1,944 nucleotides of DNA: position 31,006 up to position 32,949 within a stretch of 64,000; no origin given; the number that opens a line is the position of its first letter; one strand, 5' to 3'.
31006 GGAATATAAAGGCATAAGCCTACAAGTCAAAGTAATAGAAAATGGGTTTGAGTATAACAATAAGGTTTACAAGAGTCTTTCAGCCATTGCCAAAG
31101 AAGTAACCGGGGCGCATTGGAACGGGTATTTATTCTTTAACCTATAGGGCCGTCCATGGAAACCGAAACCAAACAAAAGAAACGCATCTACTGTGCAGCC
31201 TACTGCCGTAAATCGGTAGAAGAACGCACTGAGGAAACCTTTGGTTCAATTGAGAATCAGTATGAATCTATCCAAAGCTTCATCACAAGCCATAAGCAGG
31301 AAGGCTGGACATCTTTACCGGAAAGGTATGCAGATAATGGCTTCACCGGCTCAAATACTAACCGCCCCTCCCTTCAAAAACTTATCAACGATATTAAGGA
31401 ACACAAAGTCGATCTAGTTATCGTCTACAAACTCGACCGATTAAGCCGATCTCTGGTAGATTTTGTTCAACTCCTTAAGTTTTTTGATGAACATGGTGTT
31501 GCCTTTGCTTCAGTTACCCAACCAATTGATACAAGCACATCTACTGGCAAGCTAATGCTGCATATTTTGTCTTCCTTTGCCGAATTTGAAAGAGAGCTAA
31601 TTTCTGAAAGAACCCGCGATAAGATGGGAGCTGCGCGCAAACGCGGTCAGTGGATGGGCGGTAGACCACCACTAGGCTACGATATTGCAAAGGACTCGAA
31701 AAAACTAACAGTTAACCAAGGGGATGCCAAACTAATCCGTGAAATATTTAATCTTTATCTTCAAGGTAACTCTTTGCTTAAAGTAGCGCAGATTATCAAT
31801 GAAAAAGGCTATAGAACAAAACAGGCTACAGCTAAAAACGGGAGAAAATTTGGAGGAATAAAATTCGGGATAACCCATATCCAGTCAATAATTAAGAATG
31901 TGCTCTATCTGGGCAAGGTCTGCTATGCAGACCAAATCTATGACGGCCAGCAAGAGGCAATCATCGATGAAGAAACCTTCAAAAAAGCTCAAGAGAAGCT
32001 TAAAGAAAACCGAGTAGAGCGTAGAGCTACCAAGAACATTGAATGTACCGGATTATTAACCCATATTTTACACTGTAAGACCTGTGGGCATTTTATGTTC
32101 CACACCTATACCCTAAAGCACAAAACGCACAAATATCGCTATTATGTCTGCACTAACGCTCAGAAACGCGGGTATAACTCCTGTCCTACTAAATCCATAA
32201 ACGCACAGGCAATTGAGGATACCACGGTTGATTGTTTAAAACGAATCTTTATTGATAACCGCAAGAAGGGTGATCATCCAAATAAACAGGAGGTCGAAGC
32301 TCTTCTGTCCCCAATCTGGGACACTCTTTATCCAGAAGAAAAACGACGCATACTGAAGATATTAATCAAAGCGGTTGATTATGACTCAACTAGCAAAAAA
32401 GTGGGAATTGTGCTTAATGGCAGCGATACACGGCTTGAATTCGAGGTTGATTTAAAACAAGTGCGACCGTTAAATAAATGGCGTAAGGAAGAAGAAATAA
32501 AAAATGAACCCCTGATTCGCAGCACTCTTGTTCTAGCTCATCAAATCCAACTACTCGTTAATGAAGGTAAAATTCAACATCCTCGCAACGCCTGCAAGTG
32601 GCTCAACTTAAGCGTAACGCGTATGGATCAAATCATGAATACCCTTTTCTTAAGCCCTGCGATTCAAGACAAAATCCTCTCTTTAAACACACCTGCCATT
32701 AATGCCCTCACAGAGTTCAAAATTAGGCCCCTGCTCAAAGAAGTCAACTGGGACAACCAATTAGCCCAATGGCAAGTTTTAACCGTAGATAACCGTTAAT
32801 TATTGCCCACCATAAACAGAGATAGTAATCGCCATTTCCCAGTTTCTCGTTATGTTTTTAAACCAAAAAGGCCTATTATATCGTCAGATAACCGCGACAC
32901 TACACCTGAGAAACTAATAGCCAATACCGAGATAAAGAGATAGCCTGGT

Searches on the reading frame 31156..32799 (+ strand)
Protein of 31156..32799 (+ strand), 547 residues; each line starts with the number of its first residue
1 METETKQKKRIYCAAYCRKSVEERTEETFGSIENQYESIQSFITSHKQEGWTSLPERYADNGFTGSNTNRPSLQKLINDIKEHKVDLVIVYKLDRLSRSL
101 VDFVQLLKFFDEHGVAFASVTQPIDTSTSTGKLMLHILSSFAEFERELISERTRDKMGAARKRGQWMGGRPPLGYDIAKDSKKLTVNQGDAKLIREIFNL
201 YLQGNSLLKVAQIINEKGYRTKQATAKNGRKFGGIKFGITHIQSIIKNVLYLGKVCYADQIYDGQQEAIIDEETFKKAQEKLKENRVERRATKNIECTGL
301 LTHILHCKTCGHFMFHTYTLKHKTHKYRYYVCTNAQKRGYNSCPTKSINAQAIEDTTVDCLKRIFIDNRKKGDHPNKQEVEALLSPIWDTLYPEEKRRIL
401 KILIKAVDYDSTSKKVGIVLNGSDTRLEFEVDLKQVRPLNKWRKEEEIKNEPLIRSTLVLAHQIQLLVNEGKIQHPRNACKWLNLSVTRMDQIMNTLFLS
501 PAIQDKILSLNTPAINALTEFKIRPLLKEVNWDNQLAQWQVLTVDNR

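Call 46: search_protein_families(library=ncbifam, proteins=[window:31156-32799:+], max_evalue=1e-10)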
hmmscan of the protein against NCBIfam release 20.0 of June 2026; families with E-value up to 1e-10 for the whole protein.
window:31156-32799:+ (547 aa): 4 families
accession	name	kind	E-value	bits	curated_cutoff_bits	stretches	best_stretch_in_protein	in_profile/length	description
NF047343.1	SCCmet_CcrB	equivalog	1.9e-56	191.9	900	1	7-364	3-363/542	cassette chromosome recombinase CcrB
NF041201.1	recomb_XisF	equivalog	2e-46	158.9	375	1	64-365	40-357/465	fdxN element excision recombinase XisF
NF047347.1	SCCmet_CcrC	equivalog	1.8e-42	145.6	900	1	13-365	5-369/558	cassette chromosome recombinase CcrC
NF047344.1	SCCmet_CcrA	equivalog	6.1e-40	137.7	700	1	31-368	17-328/442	cassette chromosome recombinase CcrA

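Call 49: search_protein_families(library=pfam, proteins=[window:31156-32799:+], max_evalue=0.0001)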
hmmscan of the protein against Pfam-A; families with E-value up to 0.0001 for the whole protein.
window:31156-32799:+ (547 aa): 3 families
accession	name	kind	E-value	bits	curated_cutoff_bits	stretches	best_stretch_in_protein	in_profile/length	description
PF00239.26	Resolvase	-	1.4e-41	142.4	23.3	1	14-166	2-145/145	Resolvase, N terminal domain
PF07508.19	Recombinase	-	9.8e-17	61.5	21.1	1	191-285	4-102/102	Recombinase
PF13408.12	Zn_ribbon_recom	-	1.1e-11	45.3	25.3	1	300-359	1-55/58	Recombinase zinc beta ribbon domain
